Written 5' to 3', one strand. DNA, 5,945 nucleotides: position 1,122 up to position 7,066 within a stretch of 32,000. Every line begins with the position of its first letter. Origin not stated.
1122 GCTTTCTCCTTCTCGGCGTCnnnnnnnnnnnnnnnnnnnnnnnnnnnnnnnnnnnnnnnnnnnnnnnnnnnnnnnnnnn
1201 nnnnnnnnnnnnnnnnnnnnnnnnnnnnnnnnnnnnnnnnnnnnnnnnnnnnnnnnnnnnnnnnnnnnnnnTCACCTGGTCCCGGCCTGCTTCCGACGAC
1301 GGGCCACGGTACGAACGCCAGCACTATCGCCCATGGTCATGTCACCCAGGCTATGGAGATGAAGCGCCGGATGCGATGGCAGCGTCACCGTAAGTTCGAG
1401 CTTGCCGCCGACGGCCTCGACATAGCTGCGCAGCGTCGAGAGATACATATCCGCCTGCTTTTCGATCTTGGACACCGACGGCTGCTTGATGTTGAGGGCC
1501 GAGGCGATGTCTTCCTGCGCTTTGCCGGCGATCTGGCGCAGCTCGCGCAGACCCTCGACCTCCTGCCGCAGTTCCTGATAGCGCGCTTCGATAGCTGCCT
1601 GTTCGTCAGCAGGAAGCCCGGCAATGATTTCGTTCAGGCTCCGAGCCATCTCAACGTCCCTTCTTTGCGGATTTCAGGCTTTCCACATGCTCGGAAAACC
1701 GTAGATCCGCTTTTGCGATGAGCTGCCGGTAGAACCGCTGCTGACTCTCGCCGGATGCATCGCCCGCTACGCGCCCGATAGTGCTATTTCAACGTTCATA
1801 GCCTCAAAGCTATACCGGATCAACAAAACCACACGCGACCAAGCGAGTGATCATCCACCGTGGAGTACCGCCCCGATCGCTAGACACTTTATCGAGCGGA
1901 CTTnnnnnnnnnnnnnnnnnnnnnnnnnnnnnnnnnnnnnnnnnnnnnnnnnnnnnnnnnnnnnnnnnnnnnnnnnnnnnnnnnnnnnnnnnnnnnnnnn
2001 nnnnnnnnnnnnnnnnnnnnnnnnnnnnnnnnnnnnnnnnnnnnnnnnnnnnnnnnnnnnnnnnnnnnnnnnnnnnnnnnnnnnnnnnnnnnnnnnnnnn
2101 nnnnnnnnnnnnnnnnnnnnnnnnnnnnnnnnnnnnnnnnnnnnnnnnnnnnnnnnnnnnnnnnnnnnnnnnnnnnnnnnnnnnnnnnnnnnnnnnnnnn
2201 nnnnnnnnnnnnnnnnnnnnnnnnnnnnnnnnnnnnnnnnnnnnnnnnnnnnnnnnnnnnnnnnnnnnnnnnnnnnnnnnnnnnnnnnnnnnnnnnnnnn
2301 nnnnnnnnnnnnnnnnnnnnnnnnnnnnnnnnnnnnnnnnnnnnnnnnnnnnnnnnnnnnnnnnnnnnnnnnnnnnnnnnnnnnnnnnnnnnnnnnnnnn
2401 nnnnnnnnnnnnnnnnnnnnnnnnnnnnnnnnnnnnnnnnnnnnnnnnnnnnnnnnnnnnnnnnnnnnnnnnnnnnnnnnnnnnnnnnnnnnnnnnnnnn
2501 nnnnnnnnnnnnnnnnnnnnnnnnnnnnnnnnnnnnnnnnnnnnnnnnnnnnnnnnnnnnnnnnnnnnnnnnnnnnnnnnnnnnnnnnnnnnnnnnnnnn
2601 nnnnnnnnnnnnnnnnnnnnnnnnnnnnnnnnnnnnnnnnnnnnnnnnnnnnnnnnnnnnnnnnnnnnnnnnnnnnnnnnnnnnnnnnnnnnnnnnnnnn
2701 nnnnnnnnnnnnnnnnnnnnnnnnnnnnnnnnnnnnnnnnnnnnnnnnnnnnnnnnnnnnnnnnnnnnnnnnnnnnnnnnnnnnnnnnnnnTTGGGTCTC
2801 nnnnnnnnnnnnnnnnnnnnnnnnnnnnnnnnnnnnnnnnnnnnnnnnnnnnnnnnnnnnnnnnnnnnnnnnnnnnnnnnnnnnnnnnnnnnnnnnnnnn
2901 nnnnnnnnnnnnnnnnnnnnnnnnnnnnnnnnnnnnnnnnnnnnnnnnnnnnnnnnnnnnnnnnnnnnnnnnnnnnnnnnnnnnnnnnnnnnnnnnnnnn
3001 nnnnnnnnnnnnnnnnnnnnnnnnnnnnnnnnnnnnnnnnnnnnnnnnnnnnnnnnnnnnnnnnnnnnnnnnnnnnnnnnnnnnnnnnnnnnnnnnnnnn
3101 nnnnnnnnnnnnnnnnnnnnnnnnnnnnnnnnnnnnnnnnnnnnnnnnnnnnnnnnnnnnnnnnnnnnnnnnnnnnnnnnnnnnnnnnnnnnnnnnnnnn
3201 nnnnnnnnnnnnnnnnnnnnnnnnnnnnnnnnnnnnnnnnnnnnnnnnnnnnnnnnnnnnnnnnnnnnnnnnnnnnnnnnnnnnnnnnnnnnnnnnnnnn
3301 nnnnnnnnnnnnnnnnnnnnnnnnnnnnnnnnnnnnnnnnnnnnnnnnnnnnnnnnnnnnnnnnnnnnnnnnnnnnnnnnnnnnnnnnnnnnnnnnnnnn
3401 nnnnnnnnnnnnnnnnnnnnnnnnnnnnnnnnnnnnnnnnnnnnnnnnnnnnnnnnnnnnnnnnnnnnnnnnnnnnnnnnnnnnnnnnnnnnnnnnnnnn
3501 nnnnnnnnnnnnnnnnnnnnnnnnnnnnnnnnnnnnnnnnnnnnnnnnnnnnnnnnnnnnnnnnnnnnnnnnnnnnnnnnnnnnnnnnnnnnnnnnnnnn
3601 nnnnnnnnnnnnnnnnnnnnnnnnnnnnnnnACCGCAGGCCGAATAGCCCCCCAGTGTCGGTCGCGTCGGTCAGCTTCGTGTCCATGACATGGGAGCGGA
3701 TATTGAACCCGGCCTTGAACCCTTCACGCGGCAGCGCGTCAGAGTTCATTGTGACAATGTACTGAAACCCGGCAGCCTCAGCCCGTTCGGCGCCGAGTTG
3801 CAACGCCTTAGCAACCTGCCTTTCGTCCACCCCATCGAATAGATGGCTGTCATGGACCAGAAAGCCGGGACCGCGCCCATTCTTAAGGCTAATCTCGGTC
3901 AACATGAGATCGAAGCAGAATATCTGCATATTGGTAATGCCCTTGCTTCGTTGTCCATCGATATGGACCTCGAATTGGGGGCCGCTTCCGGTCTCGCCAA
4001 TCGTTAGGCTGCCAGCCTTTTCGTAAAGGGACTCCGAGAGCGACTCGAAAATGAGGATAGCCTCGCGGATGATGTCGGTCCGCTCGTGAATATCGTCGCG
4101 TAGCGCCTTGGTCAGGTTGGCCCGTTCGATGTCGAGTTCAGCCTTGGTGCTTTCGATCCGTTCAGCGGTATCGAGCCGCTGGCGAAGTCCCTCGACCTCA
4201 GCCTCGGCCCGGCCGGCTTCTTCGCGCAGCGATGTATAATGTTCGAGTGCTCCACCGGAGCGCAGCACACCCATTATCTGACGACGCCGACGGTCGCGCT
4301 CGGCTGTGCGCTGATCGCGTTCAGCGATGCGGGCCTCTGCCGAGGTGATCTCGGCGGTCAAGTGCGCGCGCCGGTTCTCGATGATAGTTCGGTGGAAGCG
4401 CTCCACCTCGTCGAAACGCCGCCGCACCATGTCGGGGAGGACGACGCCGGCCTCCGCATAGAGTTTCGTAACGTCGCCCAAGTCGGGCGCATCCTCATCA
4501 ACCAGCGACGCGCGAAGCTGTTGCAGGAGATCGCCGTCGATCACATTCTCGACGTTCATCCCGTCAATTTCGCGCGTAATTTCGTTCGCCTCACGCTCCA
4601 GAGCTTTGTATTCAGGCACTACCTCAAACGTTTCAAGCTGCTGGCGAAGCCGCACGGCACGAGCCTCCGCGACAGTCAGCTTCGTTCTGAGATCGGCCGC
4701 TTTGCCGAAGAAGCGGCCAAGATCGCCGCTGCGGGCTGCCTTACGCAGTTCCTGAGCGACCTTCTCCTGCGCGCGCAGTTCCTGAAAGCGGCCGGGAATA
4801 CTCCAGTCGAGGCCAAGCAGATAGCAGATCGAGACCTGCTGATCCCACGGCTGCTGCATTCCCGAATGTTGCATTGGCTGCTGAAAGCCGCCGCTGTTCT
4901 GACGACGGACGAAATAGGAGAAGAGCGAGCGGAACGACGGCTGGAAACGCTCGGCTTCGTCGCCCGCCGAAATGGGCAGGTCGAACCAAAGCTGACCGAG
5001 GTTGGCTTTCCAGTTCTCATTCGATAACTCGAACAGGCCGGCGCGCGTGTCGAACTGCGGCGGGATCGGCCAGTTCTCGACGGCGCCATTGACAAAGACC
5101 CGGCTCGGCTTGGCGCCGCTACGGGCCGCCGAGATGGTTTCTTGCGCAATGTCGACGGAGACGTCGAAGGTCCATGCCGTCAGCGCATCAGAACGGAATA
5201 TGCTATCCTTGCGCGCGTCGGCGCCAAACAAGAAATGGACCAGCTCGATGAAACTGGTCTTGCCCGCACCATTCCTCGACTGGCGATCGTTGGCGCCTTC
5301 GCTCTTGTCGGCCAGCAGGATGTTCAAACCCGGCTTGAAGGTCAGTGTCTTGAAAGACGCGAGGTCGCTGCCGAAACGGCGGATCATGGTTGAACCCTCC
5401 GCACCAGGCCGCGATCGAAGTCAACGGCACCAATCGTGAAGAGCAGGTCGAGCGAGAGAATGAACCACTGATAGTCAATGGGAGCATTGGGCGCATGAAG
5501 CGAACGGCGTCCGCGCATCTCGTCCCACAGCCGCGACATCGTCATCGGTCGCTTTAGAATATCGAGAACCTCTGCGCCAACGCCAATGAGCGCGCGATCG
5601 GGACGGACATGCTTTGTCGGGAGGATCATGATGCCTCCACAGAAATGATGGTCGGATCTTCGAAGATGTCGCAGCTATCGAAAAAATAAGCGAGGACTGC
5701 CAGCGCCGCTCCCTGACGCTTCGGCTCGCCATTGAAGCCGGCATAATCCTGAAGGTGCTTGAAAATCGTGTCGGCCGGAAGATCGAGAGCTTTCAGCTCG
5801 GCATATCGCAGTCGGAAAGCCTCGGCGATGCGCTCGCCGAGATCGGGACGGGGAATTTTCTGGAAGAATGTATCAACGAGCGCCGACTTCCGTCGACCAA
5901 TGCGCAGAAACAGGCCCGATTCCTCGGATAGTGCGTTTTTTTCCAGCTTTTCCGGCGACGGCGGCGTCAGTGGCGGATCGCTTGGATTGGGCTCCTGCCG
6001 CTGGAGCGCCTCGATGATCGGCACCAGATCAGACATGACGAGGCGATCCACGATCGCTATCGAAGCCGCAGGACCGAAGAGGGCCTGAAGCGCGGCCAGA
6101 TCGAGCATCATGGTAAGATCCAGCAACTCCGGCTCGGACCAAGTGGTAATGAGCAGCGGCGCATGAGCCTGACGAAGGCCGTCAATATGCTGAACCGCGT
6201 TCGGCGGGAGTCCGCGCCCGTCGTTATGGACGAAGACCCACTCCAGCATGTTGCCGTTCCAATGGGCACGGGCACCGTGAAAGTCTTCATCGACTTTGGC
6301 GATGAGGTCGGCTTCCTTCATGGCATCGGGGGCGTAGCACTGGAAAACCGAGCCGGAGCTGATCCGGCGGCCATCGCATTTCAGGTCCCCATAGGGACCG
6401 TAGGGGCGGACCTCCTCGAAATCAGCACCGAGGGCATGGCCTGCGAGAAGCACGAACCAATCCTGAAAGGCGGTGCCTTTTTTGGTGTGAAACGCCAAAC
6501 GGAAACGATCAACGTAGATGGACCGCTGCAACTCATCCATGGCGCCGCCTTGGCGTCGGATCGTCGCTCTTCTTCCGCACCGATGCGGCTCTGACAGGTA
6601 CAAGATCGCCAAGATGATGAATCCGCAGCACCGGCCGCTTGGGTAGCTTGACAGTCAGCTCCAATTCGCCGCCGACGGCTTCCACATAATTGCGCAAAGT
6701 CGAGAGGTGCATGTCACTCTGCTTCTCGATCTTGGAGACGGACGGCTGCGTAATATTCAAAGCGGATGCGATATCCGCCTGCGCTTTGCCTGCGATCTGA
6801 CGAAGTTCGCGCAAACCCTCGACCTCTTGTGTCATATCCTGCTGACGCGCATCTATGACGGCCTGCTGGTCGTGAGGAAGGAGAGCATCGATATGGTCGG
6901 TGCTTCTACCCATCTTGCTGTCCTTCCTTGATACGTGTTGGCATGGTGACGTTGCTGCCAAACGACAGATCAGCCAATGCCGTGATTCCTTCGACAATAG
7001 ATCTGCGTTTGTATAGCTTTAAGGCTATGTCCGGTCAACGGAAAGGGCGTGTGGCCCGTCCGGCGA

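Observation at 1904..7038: Six-gene, translationally coupled ABC-3C-type conflict operon with its own XRE regulator and two extra genes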

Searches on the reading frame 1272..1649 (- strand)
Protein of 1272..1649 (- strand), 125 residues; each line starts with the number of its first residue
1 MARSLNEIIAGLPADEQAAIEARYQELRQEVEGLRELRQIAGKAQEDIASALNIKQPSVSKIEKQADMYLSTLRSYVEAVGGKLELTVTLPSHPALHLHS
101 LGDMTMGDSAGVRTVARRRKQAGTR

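Call 3: search_protein_families(library=pfam, proteins=[window:1272-1649:-], max_evalue=0.01)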
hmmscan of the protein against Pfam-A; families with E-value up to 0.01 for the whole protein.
window:1272-1649:- (125 aa): 5 families
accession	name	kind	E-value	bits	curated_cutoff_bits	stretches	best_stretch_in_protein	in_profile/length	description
PF13744.12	HTH_37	-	3.7e-08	33.5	27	1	15-88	8-79/80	Helix-turn-helix domain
PF04545.22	Sigma70_r4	-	5e-05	23.2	24.1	1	9-66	2-44/50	Sigma-70, region 4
PF01381.28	HTH_3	-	9.1e-05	22.9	23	1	34-64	1-31/55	Helix-turn-helix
PF13560.12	HTH_31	-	0.00053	20.7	27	1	34-67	6-39/64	Helix-turn-helix domain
PF08281.18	Sigma70_r4_2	-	0.0041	17.2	25.7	0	37-59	21-43/54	Sigma-70, region 4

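Call 4: search_protein_families(library=padloc, proteins=[window:1272-1649:-], max_evalue=0.01)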
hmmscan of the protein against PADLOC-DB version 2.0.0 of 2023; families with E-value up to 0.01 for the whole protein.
window:1272-1649:- (125 aa): 2 families
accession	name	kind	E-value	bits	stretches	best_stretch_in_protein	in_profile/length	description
PDLC02926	HTH_VI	-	8.7e-06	23.9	1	34-80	6-53/92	-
PDLC03953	RmrA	-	0.002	15.4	1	30-67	6-43/373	-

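Call 14: search_protein_families(library=ncbifam, proteins=[window:1272-1649:-], max_evalue=0.01)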
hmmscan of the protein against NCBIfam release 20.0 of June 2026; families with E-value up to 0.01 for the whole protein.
window:1272-1649:- (125 aa): 7 families
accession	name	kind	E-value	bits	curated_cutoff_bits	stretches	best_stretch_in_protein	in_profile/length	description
TIGR02937.1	sigma70-ECF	superfamily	8e-07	28.8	42.9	1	3-66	109-157/165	sigma-70 family RNA polymerase sigma factor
TIGR02612.1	mob_myst_A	hypoth_equivalog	0.0024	17.7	122.6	1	26-83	21-82/150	mobile mystery protein A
NF004471.0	PRK05803.1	subfamily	0.0029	16.9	252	1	37-70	191-224/235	RNA polymerase sporulation sigma factor SigK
NF006071.0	PRK08215.1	equivalog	0.0043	16.7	372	1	19-67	202-250/258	RNA polymerase sporulation sigma factor SigG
NF047948.1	male_kill_WMK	equivalog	0.0065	15.9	300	1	10-65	143-198/300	WO male-killing family protein Wmk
TIGR02846.1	spore_sigmaK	equivalog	0.0082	15.7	298.65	0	37-70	189-222/227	RNA polymerase sporulation sigma factor SigK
TIGR02980.1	SigBFG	subfamily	0.0084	15.8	234.35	0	16-74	168-223/227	SigB/SigF/SigG family RNA polymerase sigma factor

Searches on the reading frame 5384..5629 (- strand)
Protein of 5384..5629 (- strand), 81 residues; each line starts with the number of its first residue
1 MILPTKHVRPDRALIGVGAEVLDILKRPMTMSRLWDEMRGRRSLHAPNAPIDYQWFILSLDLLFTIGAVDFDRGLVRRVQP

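Call 3: search_protein_families(library=pfam, proteins=[window:5384-5629:-], max_evalue=0.01)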
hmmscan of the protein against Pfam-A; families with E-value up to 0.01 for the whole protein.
window:5384-5629:- (81 aa): 1 family
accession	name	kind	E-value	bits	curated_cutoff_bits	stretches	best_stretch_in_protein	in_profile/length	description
PF20293.4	MC6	-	4.5e-24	84.7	27.2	1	3-77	1-73/76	ABC-three component (ABC-3C) system Middle Component 6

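Call 4: search_protein_families(library=padloc, proteins=[window:5384-5629:-], max_evalue=0.01)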
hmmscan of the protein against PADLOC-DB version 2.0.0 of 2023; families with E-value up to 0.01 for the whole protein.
window:5384-5629:- (81 aa): 0 families

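Call 14: search_protein_families(library=ncbifam, proteins=[window:5384-5629:-], max_evalue=0.01)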
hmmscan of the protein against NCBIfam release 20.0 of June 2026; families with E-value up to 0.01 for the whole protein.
window:5384-5629:- (81 aa): 0 families

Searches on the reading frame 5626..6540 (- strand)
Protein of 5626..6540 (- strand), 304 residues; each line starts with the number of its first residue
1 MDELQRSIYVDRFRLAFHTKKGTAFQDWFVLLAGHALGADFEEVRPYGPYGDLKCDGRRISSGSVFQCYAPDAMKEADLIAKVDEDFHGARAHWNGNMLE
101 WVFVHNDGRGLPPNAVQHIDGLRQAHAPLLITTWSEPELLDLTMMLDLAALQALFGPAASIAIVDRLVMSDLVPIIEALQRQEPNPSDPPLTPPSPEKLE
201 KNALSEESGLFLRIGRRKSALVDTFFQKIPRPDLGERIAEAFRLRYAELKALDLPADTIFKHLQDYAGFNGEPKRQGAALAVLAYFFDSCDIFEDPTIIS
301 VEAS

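Call 3: search_protein_families(library=pfam, proteins=[window:5626-6540:-], max_evalue=0.01)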
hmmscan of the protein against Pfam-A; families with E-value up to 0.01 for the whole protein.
window:5626-6540:- (304 aa): 1 family
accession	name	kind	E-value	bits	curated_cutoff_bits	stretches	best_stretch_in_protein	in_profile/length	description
PF20275.3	CTD10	-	1e-14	55.6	28.1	1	170-294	1-134/134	C-terminal domain 10 of the ABC-three component (ABC-3C) systems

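Call 4: search_protein_families(library=padloc, proteins=[window:5626-6540:-], max_evalue=0.01)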
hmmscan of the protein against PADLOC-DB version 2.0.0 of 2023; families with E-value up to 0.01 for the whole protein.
window:5626-6540:- (304 aa): 2 families
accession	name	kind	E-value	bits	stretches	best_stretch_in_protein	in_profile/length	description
PDLC04772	PDC-M68A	-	1.1e-18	66.1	1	172-294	124-251/253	-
PDLC04773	PDC-M68A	-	5.2e-18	63.9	1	194-296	88-196/200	-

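Call 14: search_protein_families(library=ncbifam, proteins=[window:5626-6540:-], max_evalue=0.01)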
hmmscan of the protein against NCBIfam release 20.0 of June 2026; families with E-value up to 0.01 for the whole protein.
window:5626-6540:- (304 aa): 0 families

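Call 16: search_solved_structures(query=window:5626-6540:-, max_evalue=1)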
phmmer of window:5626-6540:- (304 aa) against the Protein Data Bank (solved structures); distinct sequences matched with E-value up to 1: 3.
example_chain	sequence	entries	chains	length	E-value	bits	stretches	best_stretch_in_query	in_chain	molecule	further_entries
6xyw_By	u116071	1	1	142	0.0018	20.5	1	85-131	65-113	28S ribosomal S34 protein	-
9evs_Z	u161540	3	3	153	0.002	20.4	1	85-131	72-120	mS34 | Mitochondrial 28S ribosomal protein S34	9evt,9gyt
6zbc_D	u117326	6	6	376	0.77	11.9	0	171-204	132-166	Merozoite surface protein 1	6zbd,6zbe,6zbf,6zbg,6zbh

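Call 32: find_homologous_proteins(query=window:5626-6540:-)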
Query window:5626-6540:- (304 aa): 815 proteins with E <= 0.001 among 4526 candidates; the best 120 are listed.
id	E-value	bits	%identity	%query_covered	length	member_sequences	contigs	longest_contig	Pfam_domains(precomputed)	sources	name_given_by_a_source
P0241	3.6e-193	658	95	100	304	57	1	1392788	PF20275.4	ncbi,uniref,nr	ncbi:ABC-three component system protein [Azospirillum agricola]|uniref:ABC-three component system pr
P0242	3.7e-187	639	92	100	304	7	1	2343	PF20275.4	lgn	-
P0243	5.0e-186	635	91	100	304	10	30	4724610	PF20275.4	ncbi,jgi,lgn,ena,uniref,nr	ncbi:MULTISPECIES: ABC-three component system protein [unclassified Shinella]|uniref:ABC-three compo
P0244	2.6e-185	633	91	100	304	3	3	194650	PF20275.4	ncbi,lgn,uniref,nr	ncbi:MAG: hypothetical protein QM576_01185 [Rhodopseudomonas sp.]|uniref:ABC-three component systems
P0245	1.5e-183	627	90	100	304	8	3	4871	PF20275.4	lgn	-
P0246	6.2e-183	625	90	100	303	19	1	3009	PF20275.4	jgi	jgi:hypothetical protein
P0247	1.7e-182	623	90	97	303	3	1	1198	PF20275.4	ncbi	-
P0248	1.1e-181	621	90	100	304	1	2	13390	PF20275.4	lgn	-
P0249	1.3e-180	617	89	100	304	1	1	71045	PF20275.4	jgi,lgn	-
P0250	2.2e-180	616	89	100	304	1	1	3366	PF20275.4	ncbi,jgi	jgi:hypothetical protein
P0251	4.9e-180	615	88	100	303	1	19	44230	PF20275.4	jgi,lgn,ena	-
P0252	9.6e-180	614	89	100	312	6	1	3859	PF20275.4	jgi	jgi:hypothetical protein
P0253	1.5e-179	614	88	100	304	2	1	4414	PF20275.4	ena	-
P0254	1.8e-179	613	89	99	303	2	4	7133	PF20275.4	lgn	-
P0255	2.9e-179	613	88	100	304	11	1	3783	PF20275.4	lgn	-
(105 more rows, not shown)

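Call 45: predict_structure(alignment_id=A3)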
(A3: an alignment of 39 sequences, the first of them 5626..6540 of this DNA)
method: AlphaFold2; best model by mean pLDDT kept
length: 304 residues; sequences in the alignment: 39
mean_pLDDT: 81.4   pTM: 0.72
mean pLDDT of the five models: 81.4, 80.0, 79.7, 78.9, 75.6
residues with pLDDT >= 90: 81; 70-90: 170; 50-70: 37; < 50: 16
segments of 3 or more residues with pLDDT < 50: 47-53, 296-304
pLDDT, mean of each block of 10 residues (from residue 1): 90 92 86 91 62 67 85 76 87 83 88 92 92 94 93 88 88 88 64 56 72 88 82 80 84 82 86 87 84 53 33
secondary structure, 60 per line:
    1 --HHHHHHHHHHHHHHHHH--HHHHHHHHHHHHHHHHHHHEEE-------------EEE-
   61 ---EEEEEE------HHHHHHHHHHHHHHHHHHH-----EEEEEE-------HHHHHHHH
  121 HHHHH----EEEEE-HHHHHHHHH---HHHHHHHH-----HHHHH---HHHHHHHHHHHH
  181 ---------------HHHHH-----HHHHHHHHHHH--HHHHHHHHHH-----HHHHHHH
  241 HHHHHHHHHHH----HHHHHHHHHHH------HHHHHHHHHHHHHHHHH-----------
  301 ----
elements in order: H3-19 H22-40 E41-43 E57-59 E64-69 H76-94 E100-105 H113-125 E130-134 H136-144 H148-155 H161-165 H169-180 H196-200 H206-216 H219-228 H234-251 H256-266 H273-289

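Call 49: fold_search(model_id=the predicted structure, library=pdb)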
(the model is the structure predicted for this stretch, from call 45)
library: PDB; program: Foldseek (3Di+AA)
matches with E <= 10: 479; with E <= 0.001: 0
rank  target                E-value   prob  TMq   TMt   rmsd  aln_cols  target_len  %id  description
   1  7tfj_E                2.1e-02  0.38  0.18  0.17  19.3       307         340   10  Atomic model of S. cerevisiae clamp-clamp loader complex PCNA-RFC bound to DNA with a closed clamp ring (released 2022-11-16)
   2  7z6h_E                2.3e-02  0.33  0.18  0.17  18.9       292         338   12  Structure of DNA-bound human RAD17-RFC clamp loader and 9-1-1 checkpoint clamp (released 2022-05-04)
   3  9peo_C                2.4e-02  0.38  0.21  0.20  18.8       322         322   10  Structure of the S. cerevisiae clamp loader Replication Factor C (RFC) with mixed nucleotide occupancy (released 2025-11-12)
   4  8fs3_E                4.1e-02  0.30  0.21  0.19  19.1       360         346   10  Structure of S. cerevisiae Rad24-RFC loading the 9-1-1 clamp onto a 10-nt gapped DNA in step 1 (open 9-1-1 and shoulde (released 2023-06-14)
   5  7e8r                  4.3e-02  0.93  0.27  0.25   6.8       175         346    8  EcoT38I restriction endonuclease (released 2022-03-02)
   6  8umt_E                4.3e-02  0.35  0.22  0.20  19.1       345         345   10  Atomic model of the human CTF18-RFC-PCNA binary complex in the three-subunit binding state (state 2) (released 2024-05-08)
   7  8zwo_E                6.2e-02  0.33  0.22  0.20  17.2       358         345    8  Structure of CTF18-PCNA with ATP (released 2025-06-18)
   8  6vvo_E                8.1e-02  0.25  0.21  0.19  19.2       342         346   10  Structure of the human clamp loader (Replication Factor C, RFC) bound to the sliding clamp (Proliferating Cell Nuclear (released 2020-02-26)
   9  6wam_F                9.0e-02  0.84  0.26  0.20   9.1       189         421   10  Structure of Acinetobacter baumannii Cap4 SAVED/CARF-domain containing receptor (released 2020-06-17)
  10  8thb_C                9.5e-02  0.25  0.19  0.18  18.6       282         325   13  Structure of the Saccharomyces cerevisiae PCNA clamp unloader Elg1-RFC complex (released 2024-05-22)
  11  6wam_B                1.1e-01  0.80  0.27  0.20   9.1       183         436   11  Structure of Acinetobacter baumannii Cap4 SAVED/CARF-domain containing receptor (released 2020-06-17)
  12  6vm6_E                1.1e-01  0.75  0.26  0.20   9.1       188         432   12  Structure of Acinetobacter baumannii Cap4 SAVED/CARF-domain containing receptor with the cyclic trinucleotide 2'3'3'-c (released 2020-06-17)
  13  5a07_B                1.1e-01  0.57  0.17  0.14  14.8       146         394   12  X-ray structure of the mannosyltransferase Ktr4p from S. cerevisiae in complex with GDP (released 2015-08-26)
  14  8thb_E                1.2e-01  0.20  0.18  0.16  19.7       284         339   10  Structure of the Saccharomyces cerevisiae PCNA clamp unloader Elg1-RFC complex (released 2024-05-22)
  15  8fs8_E                1.2e-01  0.16  0.17  0.16  19.4       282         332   10  Structure of S. cerevisiae Rad24-RFC loading the 9-1-1 clamp onto a 5-nt gapped DNA (9-1-1 encircling fully bound DNA) (released 2023-06-14)
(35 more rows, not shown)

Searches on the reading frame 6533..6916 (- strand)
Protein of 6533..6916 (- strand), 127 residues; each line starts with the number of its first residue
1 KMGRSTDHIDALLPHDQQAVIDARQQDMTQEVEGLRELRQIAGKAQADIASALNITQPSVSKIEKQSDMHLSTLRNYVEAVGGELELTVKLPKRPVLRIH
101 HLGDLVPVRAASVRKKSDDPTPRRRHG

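Call 3: search_protein_families(library=pfam, proteins=[window:6533-6916:-], max_evalue=0.01)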
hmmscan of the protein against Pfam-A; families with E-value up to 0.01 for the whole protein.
window:6533-6916:- (127 aa): 4 families
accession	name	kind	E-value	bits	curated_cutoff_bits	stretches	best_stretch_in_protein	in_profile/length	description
PF13744.12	HTH_37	-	4.6e-08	33.2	27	1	35-90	23-80/80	Helix-turn-helix domain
PF13560.12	HTH_31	-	4.8e-05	24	27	1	35-82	6-55/64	Helix-turn-helix domain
PF01381.28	HTH_3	-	9.4e-05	22.8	23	1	35-66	1-32/55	Helix-turn-helix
PF04545.22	Sigma70_r4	-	0.0033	17.3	24.1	0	38-67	15-44/50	Sigma-70, region 4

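Call 4: search_protein_families(library=padloc, proteins=[window:6533-6916:-], max_evalue=0.01)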
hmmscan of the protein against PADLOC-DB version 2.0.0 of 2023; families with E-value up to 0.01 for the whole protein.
window:6533-6916:- (127 aa): 2 families
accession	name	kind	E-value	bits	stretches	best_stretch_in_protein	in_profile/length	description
PDLC02926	HTH_VI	-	1.9e-06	26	1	35-80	6-52/92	-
PDLC03953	RmrA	-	0.00094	16.5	1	29-70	4-45/373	-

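Call 14: search_protein_families(library=ncbifam, proteins=[window:6533-6916:-], max_evalue=0.01)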
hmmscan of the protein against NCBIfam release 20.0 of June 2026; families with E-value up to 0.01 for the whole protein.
window:6533-6916:- (127 aa): 6 families
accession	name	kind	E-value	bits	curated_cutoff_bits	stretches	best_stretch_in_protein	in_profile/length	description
TIGR02612.1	mob_myst_A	hypoth_equivalog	0.00025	21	122.6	1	19-84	12-82/150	mobile mystery protein A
TIGR02937.1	sigma70-ECF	superfamily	0.0027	17.4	42.9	1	14-66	119-156/165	sigma-70 family RNA polymerase sigma factor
NF004471.0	PRK05803.1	subfamily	0.0031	16.8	252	1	20-72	176-225/235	RNA polymerase sporulation sigma factor SigK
TIGR03070.1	couple_hipB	subfamily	0.0044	16.9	71.65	1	35-85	7-58/58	type II toxin-antitoxin system Y4mF family antitoxin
NF006071.0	PRK08215.1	equivalog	0.0048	16.5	372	1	35-71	217-253/258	RNA polymerase sporulation sigma factor SigG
TIGR02846.1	spore_sigmaK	equivalog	0.0086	15.6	298.65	0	19-71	173-222/227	RNA polymerase sporulation sigma factor SigK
